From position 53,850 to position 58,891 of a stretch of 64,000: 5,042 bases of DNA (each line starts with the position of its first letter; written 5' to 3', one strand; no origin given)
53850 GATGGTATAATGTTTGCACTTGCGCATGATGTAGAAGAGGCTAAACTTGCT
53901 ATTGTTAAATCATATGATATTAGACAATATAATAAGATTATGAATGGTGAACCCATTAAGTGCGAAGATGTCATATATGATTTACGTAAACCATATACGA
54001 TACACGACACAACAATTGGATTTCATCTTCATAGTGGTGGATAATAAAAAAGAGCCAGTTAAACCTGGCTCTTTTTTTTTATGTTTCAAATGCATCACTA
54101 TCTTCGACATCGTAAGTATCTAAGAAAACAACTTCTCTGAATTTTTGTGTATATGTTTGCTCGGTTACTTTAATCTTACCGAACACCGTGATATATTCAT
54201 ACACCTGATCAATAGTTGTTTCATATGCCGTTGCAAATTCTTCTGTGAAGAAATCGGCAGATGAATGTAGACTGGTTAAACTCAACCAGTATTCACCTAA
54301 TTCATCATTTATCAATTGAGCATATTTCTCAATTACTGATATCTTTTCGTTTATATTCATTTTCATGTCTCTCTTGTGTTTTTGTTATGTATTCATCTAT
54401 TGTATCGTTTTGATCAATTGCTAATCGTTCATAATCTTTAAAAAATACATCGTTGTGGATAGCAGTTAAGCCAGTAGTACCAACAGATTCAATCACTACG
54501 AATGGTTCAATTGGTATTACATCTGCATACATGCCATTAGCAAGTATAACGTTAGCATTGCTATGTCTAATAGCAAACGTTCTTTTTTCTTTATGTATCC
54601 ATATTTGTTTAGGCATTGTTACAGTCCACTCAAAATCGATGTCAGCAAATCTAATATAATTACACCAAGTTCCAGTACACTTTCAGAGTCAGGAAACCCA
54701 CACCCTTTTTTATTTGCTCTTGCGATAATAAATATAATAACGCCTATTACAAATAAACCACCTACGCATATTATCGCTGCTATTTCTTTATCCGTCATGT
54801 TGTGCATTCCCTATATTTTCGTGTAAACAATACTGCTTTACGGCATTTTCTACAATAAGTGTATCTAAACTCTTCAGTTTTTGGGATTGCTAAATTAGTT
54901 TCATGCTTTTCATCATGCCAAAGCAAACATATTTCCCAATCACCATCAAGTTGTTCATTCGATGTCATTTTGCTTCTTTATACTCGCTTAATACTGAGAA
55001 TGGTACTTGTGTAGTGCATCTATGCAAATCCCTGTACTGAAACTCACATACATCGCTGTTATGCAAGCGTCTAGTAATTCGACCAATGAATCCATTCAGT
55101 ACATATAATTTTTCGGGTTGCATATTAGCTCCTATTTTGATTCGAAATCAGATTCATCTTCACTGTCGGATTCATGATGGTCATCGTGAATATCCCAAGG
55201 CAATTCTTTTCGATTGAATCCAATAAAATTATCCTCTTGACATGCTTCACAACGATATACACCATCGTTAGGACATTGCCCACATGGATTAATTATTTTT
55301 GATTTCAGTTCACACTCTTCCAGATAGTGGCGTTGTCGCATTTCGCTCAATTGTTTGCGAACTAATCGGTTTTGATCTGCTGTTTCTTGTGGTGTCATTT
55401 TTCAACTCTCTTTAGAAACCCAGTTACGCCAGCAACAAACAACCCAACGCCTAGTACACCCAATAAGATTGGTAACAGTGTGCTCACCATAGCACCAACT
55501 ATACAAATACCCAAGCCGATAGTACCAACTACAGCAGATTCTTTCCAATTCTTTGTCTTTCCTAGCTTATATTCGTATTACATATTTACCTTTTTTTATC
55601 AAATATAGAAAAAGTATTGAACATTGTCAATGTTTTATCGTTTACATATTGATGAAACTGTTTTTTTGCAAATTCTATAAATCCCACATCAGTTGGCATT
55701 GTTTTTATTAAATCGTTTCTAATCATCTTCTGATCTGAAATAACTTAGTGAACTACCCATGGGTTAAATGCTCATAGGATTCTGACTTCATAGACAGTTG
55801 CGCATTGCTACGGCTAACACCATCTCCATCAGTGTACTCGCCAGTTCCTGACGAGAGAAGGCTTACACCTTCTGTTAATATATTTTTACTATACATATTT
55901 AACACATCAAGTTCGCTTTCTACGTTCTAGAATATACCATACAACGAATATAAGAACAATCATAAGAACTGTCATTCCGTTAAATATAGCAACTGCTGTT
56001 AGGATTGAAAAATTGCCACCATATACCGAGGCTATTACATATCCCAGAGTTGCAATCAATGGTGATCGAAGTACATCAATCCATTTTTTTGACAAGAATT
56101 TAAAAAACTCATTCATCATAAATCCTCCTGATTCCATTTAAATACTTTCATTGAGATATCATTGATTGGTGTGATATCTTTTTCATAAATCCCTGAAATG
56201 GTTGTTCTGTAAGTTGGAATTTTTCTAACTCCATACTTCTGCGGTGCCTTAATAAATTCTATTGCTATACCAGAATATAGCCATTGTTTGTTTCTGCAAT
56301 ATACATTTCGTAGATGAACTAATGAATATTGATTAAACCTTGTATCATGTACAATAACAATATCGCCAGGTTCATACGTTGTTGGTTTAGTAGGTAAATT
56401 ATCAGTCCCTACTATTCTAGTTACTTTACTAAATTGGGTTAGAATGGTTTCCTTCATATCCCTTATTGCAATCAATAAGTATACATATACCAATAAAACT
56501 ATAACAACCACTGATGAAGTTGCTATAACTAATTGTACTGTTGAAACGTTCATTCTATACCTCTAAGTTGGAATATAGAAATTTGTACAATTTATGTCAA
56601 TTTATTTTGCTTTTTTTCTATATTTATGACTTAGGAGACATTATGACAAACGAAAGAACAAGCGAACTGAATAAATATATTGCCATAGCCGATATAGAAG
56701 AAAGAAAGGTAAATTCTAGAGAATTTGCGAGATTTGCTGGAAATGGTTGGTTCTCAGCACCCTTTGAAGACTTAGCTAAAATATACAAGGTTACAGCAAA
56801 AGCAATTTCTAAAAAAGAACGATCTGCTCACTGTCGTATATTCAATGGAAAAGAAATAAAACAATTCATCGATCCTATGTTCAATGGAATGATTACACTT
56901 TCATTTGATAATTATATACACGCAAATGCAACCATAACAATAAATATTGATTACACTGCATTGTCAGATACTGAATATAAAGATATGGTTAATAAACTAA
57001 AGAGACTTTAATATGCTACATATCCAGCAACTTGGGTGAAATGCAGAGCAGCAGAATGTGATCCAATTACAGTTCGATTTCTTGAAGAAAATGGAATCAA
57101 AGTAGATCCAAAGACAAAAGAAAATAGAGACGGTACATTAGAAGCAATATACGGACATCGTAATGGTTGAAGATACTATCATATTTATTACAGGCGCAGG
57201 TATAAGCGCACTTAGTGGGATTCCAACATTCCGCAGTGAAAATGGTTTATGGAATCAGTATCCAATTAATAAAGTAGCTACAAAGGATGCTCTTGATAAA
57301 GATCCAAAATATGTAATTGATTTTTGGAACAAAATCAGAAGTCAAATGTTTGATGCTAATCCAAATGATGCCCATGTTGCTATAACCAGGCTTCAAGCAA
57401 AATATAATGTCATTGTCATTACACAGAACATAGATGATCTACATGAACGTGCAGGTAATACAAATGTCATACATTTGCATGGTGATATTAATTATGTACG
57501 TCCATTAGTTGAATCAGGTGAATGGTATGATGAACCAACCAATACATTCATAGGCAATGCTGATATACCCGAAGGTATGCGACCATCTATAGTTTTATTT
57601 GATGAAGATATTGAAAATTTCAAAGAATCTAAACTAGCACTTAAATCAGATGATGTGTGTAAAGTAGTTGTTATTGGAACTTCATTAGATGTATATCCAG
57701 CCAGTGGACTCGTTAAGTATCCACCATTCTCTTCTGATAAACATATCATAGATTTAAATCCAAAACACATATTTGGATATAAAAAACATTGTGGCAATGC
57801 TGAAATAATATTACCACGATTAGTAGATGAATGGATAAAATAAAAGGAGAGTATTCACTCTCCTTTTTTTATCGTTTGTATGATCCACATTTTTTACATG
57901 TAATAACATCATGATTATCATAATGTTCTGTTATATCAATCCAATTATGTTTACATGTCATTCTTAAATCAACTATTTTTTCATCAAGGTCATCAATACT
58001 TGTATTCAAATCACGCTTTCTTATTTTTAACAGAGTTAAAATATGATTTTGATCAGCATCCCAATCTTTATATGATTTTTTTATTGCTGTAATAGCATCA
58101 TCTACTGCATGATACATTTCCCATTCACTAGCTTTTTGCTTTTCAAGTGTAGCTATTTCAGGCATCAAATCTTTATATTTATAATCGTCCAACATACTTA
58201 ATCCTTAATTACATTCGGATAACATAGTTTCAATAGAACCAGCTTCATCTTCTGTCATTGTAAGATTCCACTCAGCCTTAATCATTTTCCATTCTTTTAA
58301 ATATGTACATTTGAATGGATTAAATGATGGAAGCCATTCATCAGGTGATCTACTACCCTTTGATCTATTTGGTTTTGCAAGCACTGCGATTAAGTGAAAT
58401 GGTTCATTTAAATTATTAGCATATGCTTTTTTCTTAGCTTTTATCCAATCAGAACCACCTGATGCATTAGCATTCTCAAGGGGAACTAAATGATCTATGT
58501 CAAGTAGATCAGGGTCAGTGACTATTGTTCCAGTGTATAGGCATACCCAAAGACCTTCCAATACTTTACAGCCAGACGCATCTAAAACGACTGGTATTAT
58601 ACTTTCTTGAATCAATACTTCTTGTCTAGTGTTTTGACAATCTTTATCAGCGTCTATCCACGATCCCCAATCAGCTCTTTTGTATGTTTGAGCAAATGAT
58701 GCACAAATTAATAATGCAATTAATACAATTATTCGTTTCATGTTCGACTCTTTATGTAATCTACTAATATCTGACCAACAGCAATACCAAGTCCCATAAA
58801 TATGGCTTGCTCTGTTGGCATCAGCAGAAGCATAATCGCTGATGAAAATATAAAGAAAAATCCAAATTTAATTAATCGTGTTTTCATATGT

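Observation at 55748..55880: Orphan tnpB right-end / omega-RNA remnant with no associated ORF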

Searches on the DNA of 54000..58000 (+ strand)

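Call 11: search_dna_similar(query=window:54000-58000:+, collection=phages, mode=near, max_rows=20)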
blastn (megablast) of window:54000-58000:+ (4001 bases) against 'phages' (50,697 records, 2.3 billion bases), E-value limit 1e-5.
No match.

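Call 79: search_with_rna_model(model_id=R1, sources=[L080, L081, L082, L083, L084, L085, L079, L078, L075], max_evalue=0.01)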
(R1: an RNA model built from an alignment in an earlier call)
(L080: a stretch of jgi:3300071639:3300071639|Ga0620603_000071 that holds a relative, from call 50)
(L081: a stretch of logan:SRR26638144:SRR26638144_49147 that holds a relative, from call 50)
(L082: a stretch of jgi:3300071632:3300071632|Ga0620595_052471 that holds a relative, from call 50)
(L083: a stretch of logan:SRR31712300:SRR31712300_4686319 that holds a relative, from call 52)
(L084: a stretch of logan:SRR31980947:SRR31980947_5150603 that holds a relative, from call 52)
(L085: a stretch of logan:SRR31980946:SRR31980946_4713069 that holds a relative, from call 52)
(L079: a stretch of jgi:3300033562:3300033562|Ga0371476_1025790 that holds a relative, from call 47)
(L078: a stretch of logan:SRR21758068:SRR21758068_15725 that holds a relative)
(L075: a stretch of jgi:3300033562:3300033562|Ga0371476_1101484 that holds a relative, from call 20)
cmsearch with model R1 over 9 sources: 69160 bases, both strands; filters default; matches with E-value up to 0.01: 2.
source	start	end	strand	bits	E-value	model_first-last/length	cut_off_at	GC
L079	6381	6521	+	163.1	4.3e-45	1-141/141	no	0.41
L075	5666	5806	+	155.2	8.1e-43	1-141/141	no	0.43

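Call 83: search_rna_families(source=window, start=55550, end=56050, threshold=evalue, max_evalue=10)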
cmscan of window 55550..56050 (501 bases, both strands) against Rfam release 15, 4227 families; matches with E-value up to 10: 3.
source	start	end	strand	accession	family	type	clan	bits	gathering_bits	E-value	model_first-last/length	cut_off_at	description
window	55688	55734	-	RF01587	snoR10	Gene; snRNA; snoRNA; CD-box;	-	18.9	65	8.5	1-71/71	no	small nucleolar RNA snoR10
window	55588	55636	+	RF02693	psm_mec_RNA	Gene; sRNA;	-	17.2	85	9.9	95-143/143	no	psm_mec locus RNA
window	55840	55941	+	RF03517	MIR5225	Gene; miRNA;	-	13.8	72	4.1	1-126/126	no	MIR5225 microRNA precursor family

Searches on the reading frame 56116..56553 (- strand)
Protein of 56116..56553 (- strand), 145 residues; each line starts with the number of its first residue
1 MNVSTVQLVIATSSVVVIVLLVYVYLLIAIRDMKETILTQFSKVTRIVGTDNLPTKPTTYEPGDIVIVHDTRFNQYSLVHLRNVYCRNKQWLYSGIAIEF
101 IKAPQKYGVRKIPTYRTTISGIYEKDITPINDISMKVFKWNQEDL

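Call 13: search_protein_families(library=pfam, proteins=[window:56116-56553:-])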
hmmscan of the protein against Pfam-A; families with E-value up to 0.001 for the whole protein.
window:56116-56553:- (145 aa): 0 families

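Call 20: find_encoding_contigs(protein=window:56116-56553:-, flank=5000, max_places=6)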
Protein window:56116-56553:- (145 aa): 3 contigs read that carry it; 2 places shown.
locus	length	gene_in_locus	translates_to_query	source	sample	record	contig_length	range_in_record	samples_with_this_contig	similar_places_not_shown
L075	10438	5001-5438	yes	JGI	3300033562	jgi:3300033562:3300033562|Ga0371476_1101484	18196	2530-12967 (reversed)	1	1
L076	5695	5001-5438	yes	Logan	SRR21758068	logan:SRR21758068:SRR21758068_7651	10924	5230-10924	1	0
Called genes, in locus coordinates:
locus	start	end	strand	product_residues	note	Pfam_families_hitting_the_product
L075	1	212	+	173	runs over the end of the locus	-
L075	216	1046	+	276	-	-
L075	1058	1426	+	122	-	-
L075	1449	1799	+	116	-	-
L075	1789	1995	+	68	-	-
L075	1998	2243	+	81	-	-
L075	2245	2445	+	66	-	-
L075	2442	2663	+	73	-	-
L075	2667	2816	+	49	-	-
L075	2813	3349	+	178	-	-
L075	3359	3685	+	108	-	-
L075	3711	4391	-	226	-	PF02146:SIR2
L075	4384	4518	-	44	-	-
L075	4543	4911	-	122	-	-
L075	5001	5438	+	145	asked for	-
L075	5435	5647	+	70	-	-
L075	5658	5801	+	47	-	-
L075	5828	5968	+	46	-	-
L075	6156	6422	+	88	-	-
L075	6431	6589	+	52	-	-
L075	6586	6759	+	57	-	-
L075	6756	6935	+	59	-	-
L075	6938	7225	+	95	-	-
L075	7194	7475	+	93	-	-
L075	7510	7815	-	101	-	-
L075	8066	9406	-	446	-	PF12323:HTH_OrfB_IS605, PF01385:OrfB_IS605, PF07282:Cas12f1-like_TNB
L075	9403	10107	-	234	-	PF00376:MerR (weak), PF12728:HTH_17 (weak), PF13411:MerR_1 (faint), PF00239:Resolvase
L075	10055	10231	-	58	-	-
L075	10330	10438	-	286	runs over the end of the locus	-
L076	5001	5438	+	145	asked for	-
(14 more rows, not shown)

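Call 21: find_related_loci(query=window:56119-56553:-, collection=viral_contigs, flank=4000)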
Query window:56119-56553:- (145 aa) in viral_contigs; peptide patterns used: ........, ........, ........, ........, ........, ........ (x = any residue, [..] = any of these).
8 stretches matched a pattern, but none encodes a relative of the query by tblastn (E <= 1e-3).

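Call 46: list_cluster_members(proteins=[P0001, L065:1319-2509:+, window:56116-56550:-])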
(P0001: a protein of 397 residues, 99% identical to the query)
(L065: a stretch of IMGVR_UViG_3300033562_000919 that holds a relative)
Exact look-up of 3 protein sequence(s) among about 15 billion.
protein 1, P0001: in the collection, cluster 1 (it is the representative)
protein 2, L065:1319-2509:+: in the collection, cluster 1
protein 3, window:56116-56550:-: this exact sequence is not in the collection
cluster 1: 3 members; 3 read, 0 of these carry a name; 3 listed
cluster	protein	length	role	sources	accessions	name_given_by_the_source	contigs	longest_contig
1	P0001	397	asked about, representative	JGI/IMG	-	-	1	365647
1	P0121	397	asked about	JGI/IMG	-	-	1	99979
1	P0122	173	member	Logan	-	-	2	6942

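Call 47: find_encoding_contigs(protein=P0121, flank=10000, max_places=6)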
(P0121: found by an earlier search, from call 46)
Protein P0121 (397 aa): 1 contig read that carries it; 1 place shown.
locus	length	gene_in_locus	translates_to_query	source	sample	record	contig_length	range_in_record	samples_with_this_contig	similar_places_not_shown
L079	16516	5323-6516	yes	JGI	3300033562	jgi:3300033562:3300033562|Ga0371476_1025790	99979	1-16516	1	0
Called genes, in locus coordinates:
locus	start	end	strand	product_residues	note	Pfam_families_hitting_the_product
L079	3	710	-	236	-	?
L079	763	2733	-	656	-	PF16403:Bact_surface_Ig-like (weak), PF05662:YadA_stalk (weak)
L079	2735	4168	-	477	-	PF16724:T4-gp15_tss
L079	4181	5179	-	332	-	-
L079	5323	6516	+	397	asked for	PF12323:HTH_OrfB_IS605, PF01385:OrfB_IS605, PF07282:Cas12f1-like_TNB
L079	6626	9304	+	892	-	PF26079:Baseplate_J_C (faint)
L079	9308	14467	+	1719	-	PF16190:E1_FCCH (faint), PF02839:CBM_5_12 (faint), PF26918:Ig_Eae (weak)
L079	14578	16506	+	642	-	-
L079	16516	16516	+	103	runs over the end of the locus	-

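Call 50: find_encoding_contigs(protein=P0140, flank=5000, max_places=6)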
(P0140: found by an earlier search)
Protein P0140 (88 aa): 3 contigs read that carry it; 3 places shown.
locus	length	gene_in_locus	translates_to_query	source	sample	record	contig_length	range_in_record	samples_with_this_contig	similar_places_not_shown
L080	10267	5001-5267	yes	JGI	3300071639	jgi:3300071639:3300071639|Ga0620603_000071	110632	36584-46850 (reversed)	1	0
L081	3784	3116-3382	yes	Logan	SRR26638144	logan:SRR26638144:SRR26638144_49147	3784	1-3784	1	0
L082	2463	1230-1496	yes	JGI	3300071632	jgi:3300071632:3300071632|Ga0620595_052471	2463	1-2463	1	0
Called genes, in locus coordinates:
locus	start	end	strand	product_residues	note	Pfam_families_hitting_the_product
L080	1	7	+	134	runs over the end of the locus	-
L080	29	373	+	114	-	-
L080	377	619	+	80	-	-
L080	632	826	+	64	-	-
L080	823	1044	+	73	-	-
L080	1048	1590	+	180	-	-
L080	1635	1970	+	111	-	-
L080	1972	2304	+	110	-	-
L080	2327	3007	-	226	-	PF02146:SIR2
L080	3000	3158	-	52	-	-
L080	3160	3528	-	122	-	-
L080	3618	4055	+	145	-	-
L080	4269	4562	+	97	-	-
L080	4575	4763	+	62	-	-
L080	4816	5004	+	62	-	-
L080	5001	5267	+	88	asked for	-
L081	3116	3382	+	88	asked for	-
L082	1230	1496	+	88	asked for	-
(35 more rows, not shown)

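Call 51: find_encoding_contigs(protein=P0125, flank=5000, max_places=6)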
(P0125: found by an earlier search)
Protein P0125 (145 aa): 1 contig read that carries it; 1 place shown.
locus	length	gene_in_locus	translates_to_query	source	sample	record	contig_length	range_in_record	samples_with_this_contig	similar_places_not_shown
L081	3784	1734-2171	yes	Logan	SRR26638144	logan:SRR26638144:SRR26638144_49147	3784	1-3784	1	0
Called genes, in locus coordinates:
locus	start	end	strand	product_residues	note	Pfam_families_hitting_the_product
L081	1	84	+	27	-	?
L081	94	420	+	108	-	-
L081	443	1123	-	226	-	PF02146:SIR2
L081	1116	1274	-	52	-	-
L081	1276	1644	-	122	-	-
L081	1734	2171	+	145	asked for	-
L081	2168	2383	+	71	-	-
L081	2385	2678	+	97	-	-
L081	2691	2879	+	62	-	-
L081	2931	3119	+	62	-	-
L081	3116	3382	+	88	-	-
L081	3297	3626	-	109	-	-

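Call 52: find_encoding_contigs(protein=P0127, flank=5000, max_places=6)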
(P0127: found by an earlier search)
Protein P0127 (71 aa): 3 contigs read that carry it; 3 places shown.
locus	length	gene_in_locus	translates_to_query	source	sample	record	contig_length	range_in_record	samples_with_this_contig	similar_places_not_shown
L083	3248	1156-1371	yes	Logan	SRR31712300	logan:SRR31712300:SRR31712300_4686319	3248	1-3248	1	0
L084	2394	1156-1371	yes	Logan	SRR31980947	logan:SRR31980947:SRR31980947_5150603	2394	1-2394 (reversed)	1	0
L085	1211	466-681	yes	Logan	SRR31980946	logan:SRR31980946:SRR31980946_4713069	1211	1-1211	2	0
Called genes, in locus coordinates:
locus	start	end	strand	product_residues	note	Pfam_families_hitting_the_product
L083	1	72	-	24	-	?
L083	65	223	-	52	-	-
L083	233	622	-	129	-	-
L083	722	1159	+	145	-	-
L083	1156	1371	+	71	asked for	-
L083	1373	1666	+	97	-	-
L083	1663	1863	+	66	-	-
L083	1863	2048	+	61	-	-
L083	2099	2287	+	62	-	-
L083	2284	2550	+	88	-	-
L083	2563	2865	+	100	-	-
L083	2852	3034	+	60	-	-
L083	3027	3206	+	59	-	-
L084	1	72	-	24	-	?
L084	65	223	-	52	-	-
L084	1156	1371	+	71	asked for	-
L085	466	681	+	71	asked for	-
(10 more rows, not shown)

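Call 97: find_encoding_contigs(protein=P0122, flank=7000, max_places=4)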
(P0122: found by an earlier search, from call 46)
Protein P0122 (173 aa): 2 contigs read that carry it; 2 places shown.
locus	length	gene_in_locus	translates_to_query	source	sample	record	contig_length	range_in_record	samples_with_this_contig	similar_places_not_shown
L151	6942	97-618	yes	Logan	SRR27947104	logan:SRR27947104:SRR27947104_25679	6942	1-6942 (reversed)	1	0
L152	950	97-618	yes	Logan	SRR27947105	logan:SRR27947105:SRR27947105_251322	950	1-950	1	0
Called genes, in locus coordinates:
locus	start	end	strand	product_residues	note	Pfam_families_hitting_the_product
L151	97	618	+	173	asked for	PF12323:HTH_OrfB_IS605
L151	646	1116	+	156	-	-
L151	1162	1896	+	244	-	-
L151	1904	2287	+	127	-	-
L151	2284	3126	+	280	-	-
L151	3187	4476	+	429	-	-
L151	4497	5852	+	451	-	-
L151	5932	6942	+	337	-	?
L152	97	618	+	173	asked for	PF12323:HTH_OrfB_IS605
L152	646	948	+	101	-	?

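Call 98: list_cluster_members(proteins=[L079:4184-5179:-, L079:6626-9301:+, L079:2738-4168:-])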
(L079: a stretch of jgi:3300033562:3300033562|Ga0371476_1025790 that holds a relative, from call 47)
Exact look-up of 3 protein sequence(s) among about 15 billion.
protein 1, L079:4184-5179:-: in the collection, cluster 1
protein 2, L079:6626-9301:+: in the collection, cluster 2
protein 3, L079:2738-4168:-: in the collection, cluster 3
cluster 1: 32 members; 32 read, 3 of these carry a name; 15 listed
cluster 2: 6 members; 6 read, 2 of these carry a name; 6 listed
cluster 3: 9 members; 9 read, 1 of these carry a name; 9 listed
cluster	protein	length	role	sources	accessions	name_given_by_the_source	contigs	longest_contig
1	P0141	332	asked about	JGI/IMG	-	-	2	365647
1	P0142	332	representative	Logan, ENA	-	-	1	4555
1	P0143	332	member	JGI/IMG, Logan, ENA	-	hypothetical protein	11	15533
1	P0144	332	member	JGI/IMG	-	hypothetical protein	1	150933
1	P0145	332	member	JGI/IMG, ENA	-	hypothetical protein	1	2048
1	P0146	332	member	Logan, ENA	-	-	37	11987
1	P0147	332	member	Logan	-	-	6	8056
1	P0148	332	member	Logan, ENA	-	-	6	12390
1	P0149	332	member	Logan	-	-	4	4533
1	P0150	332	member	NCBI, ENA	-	-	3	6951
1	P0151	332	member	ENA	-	-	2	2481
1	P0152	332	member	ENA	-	-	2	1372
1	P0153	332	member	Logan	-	-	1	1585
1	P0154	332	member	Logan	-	-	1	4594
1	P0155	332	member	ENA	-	-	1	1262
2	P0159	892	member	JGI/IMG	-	hypothetical protein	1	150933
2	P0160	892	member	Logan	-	-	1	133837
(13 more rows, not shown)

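Call 99: find_encoding_contigs(protein=P0159, flank=4000, max_places=4)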
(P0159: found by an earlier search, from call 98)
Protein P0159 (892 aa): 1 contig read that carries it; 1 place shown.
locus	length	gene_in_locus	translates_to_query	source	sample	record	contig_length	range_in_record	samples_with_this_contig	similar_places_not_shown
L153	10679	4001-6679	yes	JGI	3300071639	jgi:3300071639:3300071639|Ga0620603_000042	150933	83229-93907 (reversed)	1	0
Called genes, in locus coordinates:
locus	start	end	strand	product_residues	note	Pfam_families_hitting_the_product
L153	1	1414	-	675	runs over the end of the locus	PF05662:YadA_stalk (weak)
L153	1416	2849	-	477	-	PF16724:T4-gp15_tss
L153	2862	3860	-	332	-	-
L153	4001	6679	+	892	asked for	PF26079:Baseplate_J_C (faint)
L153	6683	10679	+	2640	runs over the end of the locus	PF16190:E1_FCCH (faint), PF02839:CBM_5_12 (faint), PF02368:Big_2 (faint), PF03382:DUF285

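Call 100: find_encoding_contigs(protein=P0160, flank=4000, max_places=4)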
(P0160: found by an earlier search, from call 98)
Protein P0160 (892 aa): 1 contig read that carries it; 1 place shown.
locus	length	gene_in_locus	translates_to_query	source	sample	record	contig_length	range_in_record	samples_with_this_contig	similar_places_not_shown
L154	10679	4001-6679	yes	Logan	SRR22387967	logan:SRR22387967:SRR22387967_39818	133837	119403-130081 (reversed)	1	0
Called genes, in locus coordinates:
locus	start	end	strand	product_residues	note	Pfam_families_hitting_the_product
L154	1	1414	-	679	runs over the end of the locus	PF05662:YadA_stalk (faint)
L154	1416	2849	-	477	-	PF16724:T4-gp15_tss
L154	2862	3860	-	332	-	-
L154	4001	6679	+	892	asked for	PF26079:Baseplate_J_C (faint)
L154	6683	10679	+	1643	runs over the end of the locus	PF16190:E1_FCCH (faint), PF02839:CBM_5_12 (weak)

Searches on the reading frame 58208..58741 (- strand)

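Call 80: search_protein_families(library=pfam, proteins=[window:58208-58741:-], max_evalue=0.001)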
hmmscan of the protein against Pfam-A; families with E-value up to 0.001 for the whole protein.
window:58208-58741:- (178 aa): 1 family
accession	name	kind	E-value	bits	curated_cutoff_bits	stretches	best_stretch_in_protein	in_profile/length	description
PF07510.16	GmrSD_C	-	5e-05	23.6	23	1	75-166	44-131/138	GmrSD restriction endonucleases, C-terminal domain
